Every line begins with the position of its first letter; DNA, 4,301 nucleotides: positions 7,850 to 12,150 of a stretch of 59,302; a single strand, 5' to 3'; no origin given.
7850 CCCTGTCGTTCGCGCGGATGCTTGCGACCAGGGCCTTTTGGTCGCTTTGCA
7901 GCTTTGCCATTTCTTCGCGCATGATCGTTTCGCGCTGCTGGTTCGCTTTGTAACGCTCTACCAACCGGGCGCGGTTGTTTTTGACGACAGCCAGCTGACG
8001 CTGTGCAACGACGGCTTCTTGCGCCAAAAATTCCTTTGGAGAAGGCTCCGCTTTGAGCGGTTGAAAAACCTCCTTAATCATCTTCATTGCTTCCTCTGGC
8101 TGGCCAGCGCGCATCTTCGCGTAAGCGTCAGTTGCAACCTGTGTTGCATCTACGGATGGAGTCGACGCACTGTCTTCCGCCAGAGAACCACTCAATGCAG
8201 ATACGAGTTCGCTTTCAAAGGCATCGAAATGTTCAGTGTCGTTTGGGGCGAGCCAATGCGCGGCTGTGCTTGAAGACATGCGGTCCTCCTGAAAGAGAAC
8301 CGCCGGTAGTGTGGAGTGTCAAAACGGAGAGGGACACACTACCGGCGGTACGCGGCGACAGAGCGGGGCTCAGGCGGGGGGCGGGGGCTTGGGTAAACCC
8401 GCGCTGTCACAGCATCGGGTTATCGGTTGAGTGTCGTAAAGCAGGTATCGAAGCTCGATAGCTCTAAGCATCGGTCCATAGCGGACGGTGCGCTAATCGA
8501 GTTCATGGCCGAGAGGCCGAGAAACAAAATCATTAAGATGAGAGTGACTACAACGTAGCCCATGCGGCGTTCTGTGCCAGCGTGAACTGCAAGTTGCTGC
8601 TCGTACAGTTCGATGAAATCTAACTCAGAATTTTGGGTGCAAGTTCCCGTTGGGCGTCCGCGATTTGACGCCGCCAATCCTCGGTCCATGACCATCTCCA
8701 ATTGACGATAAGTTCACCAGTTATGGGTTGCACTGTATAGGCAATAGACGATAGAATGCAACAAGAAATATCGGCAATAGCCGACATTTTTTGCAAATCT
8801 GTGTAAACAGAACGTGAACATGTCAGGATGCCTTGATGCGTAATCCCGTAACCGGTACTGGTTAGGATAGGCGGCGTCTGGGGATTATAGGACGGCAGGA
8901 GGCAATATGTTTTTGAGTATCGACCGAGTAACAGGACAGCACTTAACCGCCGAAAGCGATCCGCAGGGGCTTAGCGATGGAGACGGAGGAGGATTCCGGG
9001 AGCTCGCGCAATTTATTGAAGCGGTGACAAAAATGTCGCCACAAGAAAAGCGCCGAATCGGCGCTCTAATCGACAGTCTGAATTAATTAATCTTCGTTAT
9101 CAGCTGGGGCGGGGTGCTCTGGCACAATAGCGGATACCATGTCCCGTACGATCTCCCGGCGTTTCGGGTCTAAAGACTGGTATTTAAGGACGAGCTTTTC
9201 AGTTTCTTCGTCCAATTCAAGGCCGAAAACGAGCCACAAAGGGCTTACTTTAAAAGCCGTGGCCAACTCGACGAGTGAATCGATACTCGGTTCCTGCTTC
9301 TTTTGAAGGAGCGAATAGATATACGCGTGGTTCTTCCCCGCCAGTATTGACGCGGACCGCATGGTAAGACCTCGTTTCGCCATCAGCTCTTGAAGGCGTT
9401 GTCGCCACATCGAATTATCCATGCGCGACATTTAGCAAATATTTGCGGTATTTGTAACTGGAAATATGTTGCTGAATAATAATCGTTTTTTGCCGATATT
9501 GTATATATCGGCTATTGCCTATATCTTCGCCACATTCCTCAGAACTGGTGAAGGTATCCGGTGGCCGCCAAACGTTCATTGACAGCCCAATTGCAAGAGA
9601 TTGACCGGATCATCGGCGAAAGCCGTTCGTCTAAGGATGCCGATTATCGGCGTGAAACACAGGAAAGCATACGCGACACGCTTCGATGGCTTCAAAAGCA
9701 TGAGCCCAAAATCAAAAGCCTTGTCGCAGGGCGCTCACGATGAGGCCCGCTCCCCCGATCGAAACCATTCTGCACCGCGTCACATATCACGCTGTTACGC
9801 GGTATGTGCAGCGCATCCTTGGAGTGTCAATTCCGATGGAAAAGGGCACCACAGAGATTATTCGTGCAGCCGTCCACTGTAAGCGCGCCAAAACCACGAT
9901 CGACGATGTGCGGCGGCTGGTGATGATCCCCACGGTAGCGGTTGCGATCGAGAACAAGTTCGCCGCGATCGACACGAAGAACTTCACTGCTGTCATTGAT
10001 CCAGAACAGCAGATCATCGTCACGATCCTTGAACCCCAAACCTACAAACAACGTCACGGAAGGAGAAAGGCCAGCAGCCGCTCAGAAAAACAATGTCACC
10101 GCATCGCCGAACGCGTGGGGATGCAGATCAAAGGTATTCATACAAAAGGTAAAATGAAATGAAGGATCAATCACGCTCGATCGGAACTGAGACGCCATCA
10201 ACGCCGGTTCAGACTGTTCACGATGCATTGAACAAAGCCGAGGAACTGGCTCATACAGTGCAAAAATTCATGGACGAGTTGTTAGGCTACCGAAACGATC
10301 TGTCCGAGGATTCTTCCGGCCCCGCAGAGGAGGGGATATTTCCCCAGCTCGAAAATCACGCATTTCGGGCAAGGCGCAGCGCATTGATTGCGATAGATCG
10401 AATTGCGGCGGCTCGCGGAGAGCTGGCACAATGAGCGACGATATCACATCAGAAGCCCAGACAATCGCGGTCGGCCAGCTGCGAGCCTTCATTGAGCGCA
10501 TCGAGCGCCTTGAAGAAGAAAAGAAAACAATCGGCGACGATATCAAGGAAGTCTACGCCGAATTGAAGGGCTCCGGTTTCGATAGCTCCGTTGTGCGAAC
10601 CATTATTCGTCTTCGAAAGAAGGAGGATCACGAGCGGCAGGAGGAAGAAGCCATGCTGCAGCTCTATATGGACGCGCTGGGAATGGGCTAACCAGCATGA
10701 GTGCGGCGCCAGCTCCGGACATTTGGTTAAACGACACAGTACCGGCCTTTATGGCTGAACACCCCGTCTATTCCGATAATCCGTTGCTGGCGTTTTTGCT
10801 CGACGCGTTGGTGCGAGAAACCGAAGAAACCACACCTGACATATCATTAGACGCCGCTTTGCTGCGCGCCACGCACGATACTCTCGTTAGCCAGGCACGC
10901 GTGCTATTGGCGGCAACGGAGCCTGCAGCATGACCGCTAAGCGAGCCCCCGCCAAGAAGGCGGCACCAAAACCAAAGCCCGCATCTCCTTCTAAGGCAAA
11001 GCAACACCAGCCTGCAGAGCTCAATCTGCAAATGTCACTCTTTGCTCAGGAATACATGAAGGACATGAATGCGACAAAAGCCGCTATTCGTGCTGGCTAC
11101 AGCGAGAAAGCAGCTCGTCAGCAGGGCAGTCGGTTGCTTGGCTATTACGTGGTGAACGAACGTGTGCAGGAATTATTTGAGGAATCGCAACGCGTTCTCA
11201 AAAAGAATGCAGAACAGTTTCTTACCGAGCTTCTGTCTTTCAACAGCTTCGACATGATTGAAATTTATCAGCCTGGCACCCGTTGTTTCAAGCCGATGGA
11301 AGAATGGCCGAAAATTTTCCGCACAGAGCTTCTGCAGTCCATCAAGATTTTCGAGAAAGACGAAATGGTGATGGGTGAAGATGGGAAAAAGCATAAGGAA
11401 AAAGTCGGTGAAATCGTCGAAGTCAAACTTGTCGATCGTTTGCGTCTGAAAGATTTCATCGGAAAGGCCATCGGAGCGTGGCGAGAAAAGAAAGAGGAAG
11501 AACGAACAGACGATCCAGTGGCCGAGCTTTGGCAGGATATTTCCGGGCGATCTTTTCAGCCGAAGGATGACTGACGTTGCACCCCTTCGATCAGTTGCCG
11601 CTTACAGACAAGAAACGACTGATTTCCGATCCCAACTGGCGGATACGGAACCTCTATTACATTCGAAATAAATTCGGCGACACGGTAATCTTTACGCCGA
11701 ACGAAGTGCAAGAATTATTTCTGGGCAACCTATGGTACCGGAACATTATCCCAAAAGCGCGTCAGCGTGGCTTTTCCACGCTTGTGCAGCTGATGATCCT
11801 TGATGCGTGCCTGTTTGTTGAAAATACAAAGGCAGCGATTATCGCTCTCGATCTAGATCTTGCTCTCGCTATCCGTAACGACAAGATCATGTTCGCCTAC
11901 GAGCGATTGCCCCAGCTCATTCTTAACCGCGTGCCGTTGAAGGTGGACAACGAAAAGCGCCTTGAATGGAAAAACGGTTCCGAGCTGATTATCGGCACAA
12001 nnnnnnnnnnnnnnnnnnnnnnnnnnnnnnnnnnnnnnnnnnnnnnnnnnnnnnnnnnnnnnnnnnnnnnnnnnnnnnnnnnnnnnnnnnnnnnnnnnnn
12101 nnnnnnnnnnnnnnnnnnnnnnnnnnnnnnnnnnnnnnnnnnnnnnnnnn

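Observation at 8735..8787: Dyad operator family at the switch, with a near-identical copy 41 kb away in the replication leader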

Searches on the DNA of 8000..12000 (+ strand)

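Call 7: search_dna_similar(query=window:8000-12000:+, collection=phages, mode=distant, max_rows=15)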
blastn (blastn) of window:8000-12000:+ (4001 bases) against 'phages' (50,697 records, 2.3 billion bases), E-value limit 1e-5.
Records with a match: 37; places in all: 39; records where one place covers at least 80% of the query: 0.
Best place of each record, by identity: 80-90% 13; 60-80% 24.
By first word of the organism name: Rhizobium 15; Agrobacterium 7; Microcystis 4; Sinorhizobium 4; Ochrobactrum 3; Mesorhizobium 1; Brevundimonas 1; Ralstonia 1; EBPR 1.
By host as written in the record: Microcystis wesenbergii 3; Sinorhizobium meliloti 3; Rhizogenic Agrobacterium biovar 1 ST15.13/095 3; Ochrobactrum intermedium 2; - 2; Agrobacterium tumefaciens C58 2; Rhizobium etli CFN42 2; Rhizobium sp. TUX16P 2; and 17 more.
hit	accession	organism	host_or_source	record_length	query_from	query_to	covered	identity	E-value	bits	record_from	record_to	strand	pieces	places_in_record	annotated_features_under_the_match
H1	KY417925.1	Ochrobactrum phage POI1126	Ochrobactrum intermedium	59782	415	2901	23%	75.0%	7e-80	608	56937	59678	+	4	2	hypothetical protein (x9) | transcriptional regulator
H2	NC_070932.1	Ochrobactrum phage POI1126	Ochrobactrum intermedium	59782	415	2901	23%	75.0%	7e-80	608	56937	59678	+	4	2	hypothetical protein (x9) | transcriptional regulator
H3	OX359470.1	Ochrobactrum phage ORM_20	-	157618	2430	2692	7%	78.6%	8e-54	220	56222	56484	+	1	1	hypothetical protein (x2) | 5'-3' deoxyribonucleotidase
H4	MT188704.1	Mesorhizobium phage Cp1R7A-A1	Mesorhizobium loti R7ANS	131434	2431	2695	7%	71.0%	2e-23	119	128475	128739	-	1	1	UPF0335 protein | hypothetical protein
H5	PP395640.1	Microcystis phage Mwe-JY08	Microcystis wesenbergii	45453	2486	2693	5%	68.3%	2e-11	79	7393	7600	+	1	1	DUF2312 domain-containing protein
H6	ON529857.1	Brevundimonas phage vB_BpoS-Kikimora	Brevundimonas pondensis LVF1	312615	2480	2682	5%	67.3%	1e-6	64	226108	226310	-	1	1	hypothetical protein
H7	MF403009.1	Agrobacterium phage Atu_ph08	Agrobacterium tumefaciens C58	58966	3636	3816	5%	71.8%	3e-15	92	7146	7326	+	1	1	putative terminase large subunit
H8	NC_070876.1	Agrobacterium phage Atu_ph08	Agrobacterium tumefaciens C58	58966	3636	3816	5%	71.8%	3e-15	92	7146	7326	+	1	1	putative terminase large subunit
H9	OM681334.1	Microcystis phage vB_MweS-yong2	Microcystis sp.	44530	2496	2683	5%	67.6%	4e-7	65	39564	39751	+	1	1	hypothetical protein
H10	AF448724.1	Sinorhizobium phage PBC5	Sinorhizobium meliloti 2011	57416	2486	2658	4%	71.9%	3e-14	88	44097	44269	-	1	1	orf54: unknown | orf55: unknown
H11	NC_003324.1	Sinorhizobium phage PBC5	Sinorhizobium meliloti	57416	2486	2658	4%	71.9%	3e-14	88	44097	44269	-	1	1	DUF2312 domain-containing protein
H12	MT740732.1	Ralstonia phage Darius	Ralstonia pseudosolanacearum I-15 ...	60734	3698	3805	3%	73.1%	4e-7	65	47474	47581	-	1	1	terminase large subunit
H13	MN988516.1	Rhizobium phage RHph_N28_2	Rhizobium etli N731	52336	2473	2563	2%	86.8%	3e-21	111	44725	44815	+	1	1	hypothetical protein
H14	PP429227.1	Rhizobium phage IG49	Agrobacterium radiobacter PL17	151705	2489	2583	2%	76.8%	7e-10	73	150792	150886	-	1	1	hypothetical protein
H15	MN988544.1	Rhizobium phage RHph_Y21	Rhizobium phaseoli N841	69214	2489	2583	2%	75.8%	3e-8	69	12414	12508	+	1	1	DUF2312 domain-containing protein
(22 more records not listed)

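Call 9: get_annotated_region(hit=H2, flank=3000)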
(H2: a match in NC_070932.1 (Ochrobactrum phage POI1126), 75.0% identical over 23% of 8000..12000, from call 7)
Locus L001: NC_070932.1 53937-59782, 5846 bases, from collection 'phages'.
description: Ochrobactrum phage POI1126, complete genome.
organism: Ochrobactrum phage POI1126 (NCBI taxid 1932118)
taxonomy: Viruses; Duplodnaviria; Heunggongvirae; Uroviricota; Caudoviricetes; Namazuvirus; Namazuvirus POI1126
host: Ochrobactrum intermedium; source: -; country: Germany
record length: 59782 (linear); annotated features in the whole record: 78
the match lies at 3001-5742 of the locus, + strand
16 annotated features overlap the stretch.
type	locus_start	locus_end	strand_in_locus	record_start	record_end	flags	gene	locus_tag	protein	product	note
CDS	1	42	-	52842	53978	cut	-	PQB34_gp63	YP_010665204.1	integrase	gp65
CDS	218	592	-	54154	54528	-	-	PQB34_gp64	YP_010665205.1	hypothetical protein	gp66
CDS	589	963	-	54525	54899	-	-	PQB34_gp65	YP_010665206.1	hypothetical protein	gp67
CDS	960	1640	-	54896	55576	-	-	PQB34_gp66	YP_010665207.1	hypothetical protein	gp68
CDS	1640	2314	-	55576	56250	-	-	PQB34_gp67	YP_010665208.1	type I restriction modification methylase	gp69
CDS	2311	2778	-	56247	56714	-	-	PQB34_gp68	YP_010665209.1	hypothetical protein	gp70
CDS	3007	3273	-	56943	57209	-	-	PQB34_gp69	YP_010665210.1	hypothetical protein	gp71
CDS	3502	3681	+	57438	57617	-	-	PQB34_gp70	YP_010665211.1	hypothetical protein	gp72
CDS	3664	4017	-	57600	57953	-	-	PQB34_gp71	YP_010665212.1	transcriptional regulator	gp73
CDS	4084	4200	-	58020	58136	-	-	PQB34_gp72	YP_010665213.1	hypothetical protein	gp74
CDS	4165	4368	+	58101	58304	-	-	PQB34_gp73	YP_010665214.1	hypothetical protein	gp75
CDS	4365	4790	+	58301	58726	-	-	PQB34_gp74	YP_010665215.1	hypothetical protein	gp76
CDS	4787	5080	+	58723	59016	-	-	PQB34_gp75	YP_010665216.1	hypothetical protein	gp77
CDS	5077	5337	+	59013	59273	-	-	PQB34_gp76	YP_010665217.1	hypothetical protein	gp78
CDS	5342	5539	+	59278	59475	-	-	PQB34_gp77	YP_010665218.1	hypothetical protein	gp79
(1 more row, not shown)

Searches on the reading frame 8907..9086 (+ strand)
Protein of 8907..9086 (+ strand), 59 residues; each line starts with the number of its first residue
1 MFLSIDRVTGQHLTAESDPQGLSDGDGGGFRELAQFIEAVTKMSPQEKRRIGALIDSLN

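Call 15: search_protein_families(library=pfam, proteins=[window:8907-9086:+], max_evalue=0.01)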
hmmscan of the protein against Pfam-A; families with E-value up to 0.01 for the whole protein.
window:8907-9086:+ (59 aa): 0 families

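Call 63: search_protein_families(library=ncbifam, proteins=[window:8907-9086:+], max_evalue=0.1)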
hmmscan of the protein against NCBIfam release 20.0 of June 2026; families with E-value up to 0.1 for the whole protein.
window:8907-9086:+ (59 aa): 0 families

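Call 64: search_protein_families(library=phrogs, proteins=[window:8907-9086:+], max_evalue=0.01)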
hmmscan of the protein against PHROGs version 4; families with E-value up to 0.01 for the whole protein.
window:8907-9086:+ (59 aa): 0 families
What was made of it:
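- Small unassigned ORFs flank the switch: 8907-9086 (+) and 9561-9743 (+), with no family hits (calls 15, 63, 64).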

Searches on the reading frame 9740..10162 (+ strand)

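Call 64: search_protein_families(library=phrogs, proteins=[window:9740-10162:+], max_evalue=0.01)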
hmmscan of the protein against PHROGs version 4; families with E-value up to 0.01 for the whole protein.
window:9740-10162:+ (140 aa): 1 family
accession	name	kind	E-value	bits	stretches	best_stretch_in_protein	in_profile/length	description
phrog_8252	-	unknown function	1.5e-05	25.8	1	9-110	14-90/95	-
